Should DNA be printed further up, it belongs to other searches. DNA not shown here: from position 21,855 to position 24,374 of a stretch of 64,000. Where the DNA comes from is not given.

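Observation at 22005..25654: BcgI-like R-M: nuclease-methyltransferase fusion with a separate two-TRD S subunit and no HsdR, plus an unusual 170-aa coiled-coil tail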

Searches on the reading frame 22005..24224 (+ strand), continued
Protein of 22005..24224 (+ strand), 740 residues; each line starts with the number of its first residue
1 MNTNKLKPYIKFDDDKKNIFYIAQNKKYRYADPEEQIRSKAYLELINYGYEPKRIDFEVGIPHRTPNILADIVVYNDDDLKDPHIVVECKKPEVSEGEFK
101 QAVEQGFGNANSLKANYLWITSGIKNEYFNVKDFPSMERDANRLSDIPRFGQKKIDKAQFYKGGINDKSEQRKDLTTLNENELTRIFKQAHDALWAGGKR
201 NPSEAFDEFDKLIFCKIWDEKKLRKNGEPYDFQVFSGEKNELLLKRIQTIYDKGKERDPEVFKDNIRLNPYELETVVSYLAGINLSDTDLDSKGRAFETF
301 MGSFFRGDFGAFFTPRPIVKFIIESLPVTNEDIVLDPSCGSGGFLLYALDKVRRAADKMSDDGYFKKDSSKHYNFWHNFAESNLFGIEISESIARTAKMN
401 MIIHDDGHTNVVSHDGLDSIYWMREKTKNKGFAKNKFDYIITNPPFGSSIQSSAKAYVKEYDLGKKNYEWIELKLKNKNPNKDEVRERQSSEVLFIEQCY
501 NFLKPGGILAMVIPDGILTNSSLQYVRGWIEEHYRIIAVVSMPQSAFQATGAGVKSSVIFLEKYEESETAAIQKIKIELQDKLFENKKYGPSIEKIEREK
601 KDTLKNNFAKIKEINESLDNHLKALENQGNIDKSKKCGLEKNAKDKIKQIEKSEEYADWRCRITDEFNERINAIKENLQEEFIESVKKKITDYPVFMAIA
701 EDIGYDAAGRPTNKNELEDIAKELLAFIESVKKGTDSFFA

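Call 23: find_encoding_contigs(protein=P0065, flank=10000, max_places=4)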
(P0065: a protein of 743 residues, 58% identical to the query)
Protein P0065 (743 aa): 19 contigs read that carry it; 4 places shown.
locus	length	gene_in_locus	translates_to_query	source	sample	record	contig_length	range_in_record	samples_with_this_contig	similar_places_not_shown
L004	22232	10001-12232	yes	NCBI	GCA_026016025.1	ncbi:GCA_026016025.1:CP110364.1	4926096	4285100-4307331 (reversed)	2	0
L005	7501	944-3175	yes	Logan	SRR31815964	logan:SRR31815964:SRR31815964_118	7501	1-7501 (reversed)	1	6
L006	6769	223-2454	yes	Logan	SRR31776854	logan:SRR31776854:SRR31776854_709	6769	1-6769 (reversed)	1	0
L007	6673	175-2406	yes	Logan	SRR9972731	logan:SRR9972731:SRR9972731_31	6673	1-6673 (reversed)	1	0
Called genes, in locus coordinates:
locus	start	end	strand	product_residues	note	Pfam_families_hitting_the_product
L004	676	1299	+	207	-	PF11726:YagK_YfjJ_C, PF23343:REP_ORF2-G2P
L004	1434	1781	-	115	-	PF13560:HTH_31, PF01381:HTH_3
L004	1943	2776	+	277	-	-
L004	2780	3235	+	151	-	PF18673:IrmA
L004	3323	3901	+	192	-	PF04970:LRAT (faint)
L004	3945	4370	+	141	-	PF10980:DUF2787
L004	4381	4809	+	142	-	-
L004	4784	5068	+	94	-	-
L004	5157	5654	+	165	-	PF04002:RadC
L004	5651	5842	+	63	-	-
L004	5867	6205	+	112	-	-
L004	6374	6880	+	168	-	-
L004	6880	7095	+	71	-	-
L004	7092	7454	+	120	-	-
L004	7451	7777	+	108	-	PF06154:CbeA_antitoxin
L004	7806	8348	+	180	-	-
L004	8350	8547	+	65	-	-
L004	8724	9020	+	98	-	-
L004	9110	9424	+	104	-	-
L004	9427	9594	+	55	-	PF06154:CbeA_antitoxin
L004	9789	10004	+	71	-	PF13551:HTH_29 (weak), PF13384:HTH_23 (weak), PF12728:HTH_17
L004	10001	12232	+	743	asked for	PF13588:HSDR_N_2, PF02384:N6_Mtase, PF01170:UPF0020 (faint), PF07669:Eco57I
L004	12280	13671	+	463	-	PF01420:Methylase_S (weak)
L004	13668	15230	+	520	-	-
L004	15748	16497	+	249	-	PF18312:ScsC_N, PF13462:Thioredoxin_4, PF13098:Thioredoxin_2 (faint), PF01323:DSBA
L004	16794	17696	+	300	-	PF01925:TauE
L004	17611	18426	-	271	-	-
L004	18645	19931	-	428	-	PF00202:Aminotran_3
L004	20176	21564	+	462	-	PF00654:Voltage_CLC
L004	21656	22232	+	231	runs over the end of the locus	PF20567:DUF6776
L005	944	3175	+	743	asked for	PF13588:HSDR_N_2, PF02384:N6_Mtase, PF01170:UPF0020 (faint), PF07669:Eco57I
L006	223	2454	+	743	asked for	PF13588:HSDR_N_2, PF02384:N6_Mtase, PF01170:UPF0020 (faint), PF07669:Eco57I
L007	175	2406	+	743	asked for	PF13588:HSDR_N_2, PF02384:N6_Mtase, PF01170:UPF0020 (faint), PF07669:Eco57I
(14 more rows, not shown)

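Call 26: find_related_loci(query=A1, collection=genome_contigs, flank=10000)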
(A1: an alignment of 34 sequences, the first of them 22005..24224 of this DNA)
Query A1 (740 aa) in genome_contigs; peptide patterns used: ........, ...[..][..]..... (x = any residue, [..] = any of these).
600 stretches matched a pattern (row limit reached: there are more); 581 encode a relative of the query (tblastn E <= 1e-3); the best 80 are kept; 80 distinct loci.
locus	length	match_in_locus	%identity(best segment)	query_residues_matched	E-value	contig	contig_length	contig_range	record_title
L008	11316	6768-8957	60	7-739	0e+0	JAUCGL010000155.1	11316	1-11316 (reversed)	Candidatus Halobeggiatoa sp. HSG11 NODE_165_length_11316, whole genome shotgun sequence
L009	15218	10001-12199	58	1-734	0e+0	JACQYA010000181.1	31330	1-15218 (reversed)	MAG: Betaproteobacteria bacterium isolate NC_groundwater_1529_Pr4_S-0.65um_63_14 SR1-18-Sp65_coassembly_scaffold_556432,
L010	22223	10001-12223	57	10-740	0e+0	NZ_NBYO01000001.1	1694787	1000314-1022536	Notoacmeibacter marinus strain XMTR2A4 NODE_1_length_1694787_cov_286.62, whole genome shotgun sequence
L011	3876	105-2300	60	7-740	0e+0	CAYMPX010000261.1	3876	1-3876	MAG TPA_asm: uncultured Methylomarinum sp. isolate SRP216583_co2_75 genome assembly, contig: NODE_22004_length_3876_cov_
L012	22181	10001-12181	58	7-734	0e+0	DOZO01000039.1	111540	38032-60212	MAG TPA_asm: Desulfobulbaceae bacterium isolate UBA11700 contig_2074, whole genome shotgun sequence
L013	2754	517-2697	57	7-734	0e+0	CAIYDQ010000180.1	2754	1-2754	MAG: uncultured Geobacter sp. isolate MJ-time_bin-1817 genome assembly, contig: bin-1817:180/368, whole genome shotgun s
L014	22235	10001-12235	57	6-740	0e+0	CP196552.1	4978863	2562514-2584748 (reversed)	MAG: Labrenzia sp. isolate RCC3390_5c chromosome, complete genome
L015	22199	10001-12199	57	7-740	0e+0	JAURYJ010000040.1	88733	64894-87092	MAG: Methylobacter sp. isolate E2_concoct.bin.55 E2_k141_36276, whole genome shotgun sequence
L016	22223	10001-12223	57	10-739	0e+0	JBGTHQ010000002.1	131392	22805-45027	MAG: Sphingomonadaceae bacterium isolate JTS-RE242 k141_9915603, whole genome shotgun sequence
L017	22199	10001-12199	57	7-740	0e+0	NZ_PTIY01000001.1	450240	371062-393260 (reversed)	Methylobacter tundripaludum strain OWC-G53F Ga0139037_101, whole genome shotgun sequence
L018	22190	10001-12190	58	10-739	0e+0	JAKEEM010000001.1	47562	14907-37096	MAG: Chlorobiota bacterium isolate PMV_1.34 PMV_1.34.k101_3958, whole genome shotgun sequence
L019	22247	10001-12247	56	10-740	0e+0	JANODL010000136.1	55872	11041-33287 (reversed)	MAG: Acidobacteriota bacterium isolate VAR_17_metabat_128 VAR_17_k141_1659288, whole genome shotgun sequence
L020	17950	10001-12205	57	10-734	0e+0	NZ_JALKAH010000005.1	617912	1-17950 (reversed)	Yoonia sp. F2084L scaffold5_size617912, whole genome shotgun sequence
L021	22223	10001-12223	57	10-740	0e+0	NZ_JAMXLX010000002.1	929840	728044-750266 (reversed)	Ciceribacter sichuanensis strain S101 spades_K_17_127_2, whole genome shotgun sequence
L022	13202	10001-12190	58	7-740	0e+0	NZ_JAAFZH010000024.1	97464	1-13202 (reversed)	Spirosoma terrae strain KCTC 52035 24, whole genome shotgun sequence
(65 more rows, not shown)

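Call 30: predict_structure(alignment_id=A1)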
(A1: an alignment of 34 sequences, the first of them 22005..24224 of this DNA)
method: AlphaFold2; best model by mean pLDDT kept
length: 740 residues; sequences in the alignment: 34
mean_pLDDT: 83.8   pTM: 0.68
mean pLDDT of the five models: 83.8, 83.1, 82.8, 82.5, 82.3
residues with pLDDT >= 90: 259; 70-90: 381; 50-70: 92; < 50: 8
segments of 3 or more residues with pLDDT < 50: 1-4
pLDDT, mean of each block of 10 residues (from residue 1): 64 88 92 91 92 92 70 92 94 86 90 92 90 77 88 86 89 87 86 77 77 88 91 90 92 76 80 90 82 65 56 75 94 83 76 90 86 86 79 55 56 82 82 93 78 84 82 76 78 91 96 81 84 94 71 71 95 92 92 92 84 87 84 84 88 89 92 91 87 87 75 87 94 71
secondary structure, 60 per line:
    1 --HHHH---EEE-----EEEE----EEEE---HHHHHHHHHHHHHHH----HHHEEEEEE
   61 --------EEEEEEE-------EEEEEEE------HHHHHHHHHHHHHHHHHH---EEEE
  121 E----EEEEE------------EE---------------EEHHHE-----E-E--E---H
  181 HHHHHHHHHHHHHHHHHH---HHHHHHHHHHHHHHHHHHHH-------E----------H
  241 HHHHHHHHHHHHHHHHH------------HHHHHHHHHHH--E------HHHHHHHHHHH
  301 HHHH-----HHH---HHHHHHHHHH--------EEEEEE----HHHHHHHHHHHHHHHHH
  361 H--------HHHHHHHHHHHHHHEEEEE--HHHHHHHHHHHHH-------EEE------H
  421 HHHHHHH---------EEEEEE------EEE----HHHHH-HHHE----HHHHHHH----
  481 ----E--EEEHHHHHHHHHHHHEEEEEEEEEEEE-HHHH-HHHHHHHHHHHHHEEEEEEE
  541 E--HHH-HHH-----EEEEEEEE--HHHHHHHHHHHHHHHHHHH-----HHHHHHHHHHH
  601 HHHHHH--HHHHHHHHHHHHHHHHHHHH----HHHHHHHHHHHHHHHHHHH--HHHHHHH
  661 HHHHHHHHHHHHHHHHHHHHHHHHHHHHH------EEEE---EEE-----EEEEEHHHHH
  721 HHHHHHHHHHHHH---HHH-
elements in order (helices of 4 or more, strands of 3 or more residues): H3-6 E10-12 E18-21 E26-29 H33-47 E55-60 E69-75 E83-89 H96-113 E117-121 E126-130 H180-198 H202-221 H240-257 H270-280 H290-304 H316-325 E334-339 H344-361 H370-383 E384-388 H391-403 E411-413 H420-427 E437-442 E449-451 H456-460 H470-476 E488-490 H491-502 E503-514 H516-519 H521-533 E534-541 E556-563 H566-584 H590-606 H609-628 H633-651 H654-689 E696-699 E703-705 E711-715 H716-733

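Call 33: fold_search(model_id=the predicted structure, library=pdb)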
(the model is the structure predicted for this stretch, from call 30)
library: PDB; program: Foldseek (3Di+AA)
matches with E <= 10: 684; with E <= 0.001: 164
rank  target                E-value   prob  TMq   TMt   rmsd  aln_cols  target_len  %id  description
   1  8w2p_A                1.8e-29  1.00  0.52  0.43  18.2       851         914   22  BsaXI-DNA complex I (released 2024-10-30)
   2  8w0p_A                5.1e-28  1.00  0.53  0.45  15.1       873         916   22  BsaXI -- Type IIB R-M system (released 2024-10-30)
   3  8w2q_B                1.2e-27  1.00  0.52  0.43  17.7       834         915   21  BsaXI-DNA complex II (released 2024-10-30)
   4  2okc_B                1.3e-15  1.00  0.37  0.61   5.8       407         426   21  Crystal structure of Type I restriction enzyme StySJI M protein (NP_813429.1) from Bacteroides thetaiotaomicron VPI-54 (released 2007-01-30)
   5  2okc_A                3.5e-15  1.00  0.37  0.61   6.2       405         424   21  Crystal structure of Type I restriction enzyme StySJI M protein (NP_813429.1) from Bacteroides thetaiotaomicron VPI-54 (released 2007-01-30)
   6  2y7c_B                1.1e-13  1.00  0.36  0.49   6.3       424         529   20  Atomic model of the Ocr-bound methylase complex from the Type I restriction-modification enzyme EcoKI (M2S1). Based on (released 2011-02-09)
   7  2f8l                  1.1e-12  1.00  0.29  0.60   7.9       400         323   16  Crystal structure of a putative class i s-adenosylmethionine-dependent methyltransferase (lmo1582) from listeria monocyt (released 2006-01-17)
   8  7eew_A                2.0e-12  1.00  0.33  0.39   6.5       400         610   18  Crystal structure of the intact MTase from Vibrio vulnificus YJ016 in complex with the DNA-mimicking Ocr protein and t (released 2022-03-23)
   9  3ufb                  2.2e-12  1.00  0.32  0.47  11.7       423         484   19  Crystal structure of a modification subunit of a putative type I restriction enzyme from Vibrio vulnificus YJ016 (released 2012-11-07)
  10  2ar0_B                2.4e-12  1.00  0.24  0.36  21.2       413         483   19  Crystal structure of Type I restriction enzyme EcoKI M protein (EC 2.1.1.72) (M.EcoKI) (released 2005-08-30)
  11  2ar0_A                2.4e-12  1.00  0.24  0.36  21.2       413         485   19  Crystal structure of Type I restriction enzyme EcoKI M protein (EC 2.1.1.72) (M.EcoKI) (released 2005-08-30)
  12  5ybb_A                2.8e-12  1.00  0.35  0.52   6.3       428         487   19  Structural basis underlying complex assembly andconformational transition of the type I R-M system (released 2017-11-29)
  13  7vru_A                5.0e-12  1.00  0.37  0.53   5.6       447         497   20  Crystal structure of PacII_M1M2S-DNA-SAH complex (released 2022-11-30)
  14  7vru_B                1.2e-11  1.00  0.35  0.50   6.7       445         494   20  Crystal structure of PacII_M1M2S-DNA-SAH complex (released 2022-11-30)
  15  7vs4_B                3.0e-11  1.00  0.36  0.51   5.9       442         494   19  Crystal structure of PacII_M1M2S-DNA(m6A)-SAH complex (released 2022-11-30)
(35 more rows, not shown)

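Call 35: search_protein_families(library=pfam, alignment_id=A2, max_evalue=0.00001)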
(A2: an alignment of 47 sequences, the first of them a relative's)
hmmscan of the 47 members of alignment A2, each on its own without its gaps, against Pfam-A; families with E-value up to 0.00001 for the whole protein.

A. member 1, L008:667-3066:- (800 aa): 3 families
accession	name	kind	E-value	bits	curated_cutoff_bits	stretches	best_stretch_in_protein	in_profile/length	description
PF13458.12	Peripla_BP_6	-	1.3e-34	120.8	31.7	1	80-391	1-297/343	Periplasmic binding protein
PF01094.35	ANF_receptor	-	2.8e-22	79.7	25.4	1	105-434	7-341/353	Receptor family ligand binding region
PF13433.12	Peripla_BP_5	-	2.7e-06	27.1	27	0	89-169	9-89/363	Periplasmic binding protein domain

B. families by the number of members that match (of 47 scanned): 120 families (the first 25 are shown)
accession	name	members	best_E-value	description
PF18962.6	Por_Secre_tail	4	9.5e-10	Secretion system C-terminal sorting domain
PF13245.12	AAA_19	3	2.1e-46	AAA domain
PF12704.14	MacB_PCD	3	2e-35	MacB-like periplasmic core domain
PF02687.27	FtsX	3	2.5e-22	FtsX-like permease C-terminal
PF13620.12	CarboxypepD_reg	3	2.7e-15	Carboxypeptidase regulatory-like domain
PF00270.35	DEAD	3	8.9e-09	DEAD/DEAH box helicase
PF01515.24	PTA_PTB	2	9.9e-134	Phosphate acetyl/butaryl transferase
PF13604.12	AAA_30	2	1.4e-48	AAA domain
PF13307.12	Helicase_C_2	2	2.2e-34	Helicase C-terminal domain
PF07085.17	DRTGG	2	9e-28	DRTGG domain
PF13500.12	AAA_26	2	2.3e-27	AAA domain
PF07719.23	TPR_2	2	8.9e-26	Tetratricopeptide repeat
PF13424.12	TPR_12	2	3.2e-24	Tetratricopeptide repeat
PF00593.30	TonB_dep_Rec_b-barrel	2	4.4e-24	TonB dependent receptor-like, beta-barrel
PF13715.12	CarbopepD_reg_2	2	7e-22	CarboxypepD_reg-like domain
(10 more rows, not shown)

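Call 37: search_protein_families(library=pfam, proteins=[L010:13641-15128:+, L015:13617-15167:+, L004:13668-15227:+, L010:15142-17028:+, L009:13632-14717:+], max_evalue=0.01)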
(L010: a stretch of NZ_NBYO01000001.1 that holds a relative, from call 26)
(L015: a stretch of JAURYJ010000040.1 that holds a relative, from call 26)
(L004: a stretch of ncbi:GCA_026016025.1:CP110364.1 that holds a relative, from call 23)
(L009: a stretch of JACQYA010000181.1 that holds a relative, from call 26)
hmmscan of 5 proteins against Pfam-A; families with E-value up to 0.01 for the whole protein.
L010:13641-15128:+ (496 aa): 1 family
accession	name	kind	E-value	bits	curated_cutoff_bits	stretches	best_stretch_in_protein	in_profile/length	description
PF14072.11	DndB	-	8.6e-05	22.2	29.1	1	34-184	36-153/338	DNA-sulfur modification-associated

L015:13617-15167:+ (517 aa): 0 families

L004:13668-15227:+ (520 aa): 0 families

L010:15142-17028:+ (629 aa): 2 families
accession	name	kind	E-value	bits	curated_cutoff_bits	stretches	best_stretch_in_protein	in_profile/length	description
PF03235.19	GmrSD_N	-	2.2e-29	103.5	33.2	1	14-261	7-199/199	GmrSD restriction endonuclease, N-terminal domain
PF07510.16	GmrSD_C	-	3.6e-24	85.7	23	1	457-614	3-135/138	GmrSD restriction endonucleases, C-terminal domain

L009:13632-14717:+ (362 aa): 2 families
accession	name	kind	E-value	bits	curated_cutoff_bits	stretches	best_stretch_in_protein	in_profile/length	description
PF06250.17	YhcG_C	-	2.8e-65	219.4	32.5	1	195-349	1-157/157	YhcG PDDEXK nuclease domain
PF17761.7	DUF1016_N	-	1.3e-38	132.6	32.8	1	17-174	1-137/137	DUF1016 N-terminal domain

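Call 38: search_protein_families(library=ncbifam, proteins=[L010:13641-15128:+, L015:13617-15167:+, L004:13668-15227:+, L010:15142-17028:+, L009:13632-14717:+], max_evalue=0.01)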
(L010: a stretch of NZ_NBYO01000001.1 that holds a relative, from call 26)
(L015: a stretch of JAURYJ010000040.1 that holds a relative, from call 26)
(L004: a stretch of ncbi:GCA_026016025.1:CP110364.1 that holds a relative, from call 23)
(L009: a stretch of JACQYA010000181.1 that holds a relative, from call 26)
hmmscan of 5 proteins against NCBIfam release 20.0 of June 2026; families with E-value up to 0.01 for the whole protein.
L010:13641-15128:+ (496 aa): 2 families
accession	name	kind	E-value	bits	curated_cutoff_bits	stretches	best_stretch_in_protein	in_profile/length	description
TIGR03187.1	DGQHR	domain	1e-11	45.1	58.85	1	36-189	38-155/276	DGQHR domain-containing protein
TIGR04172.1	DGQHR_dnd_1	hypoth_equivalog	0.00026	20.1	450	1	38-180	44-158/381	DNA phosphorothioation-associated DGQHR protein 1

L015:13617-15167:+ (517 aa): 1 family
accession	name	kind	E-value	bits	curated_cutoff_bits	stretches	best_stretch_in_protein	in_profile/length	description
TIGR03187.1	DGQHR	domain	5.7e-10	39.4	58.85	1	47-210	33-159/276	DGQHR domain-containing protein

L004:13668-15227:+ (520 aa): 1 family
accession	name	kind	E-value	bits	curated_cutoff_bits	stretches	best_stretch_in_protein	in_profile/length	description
TIGR03187.1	DGQHR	domain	3.8e-11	43.2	58.85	1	35-191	38-157/276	DGQHR domain-containing protein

L010:15142-17028:+ (629 aa): 0 families

L009:13632-14717:+ (362 aa): 0 families
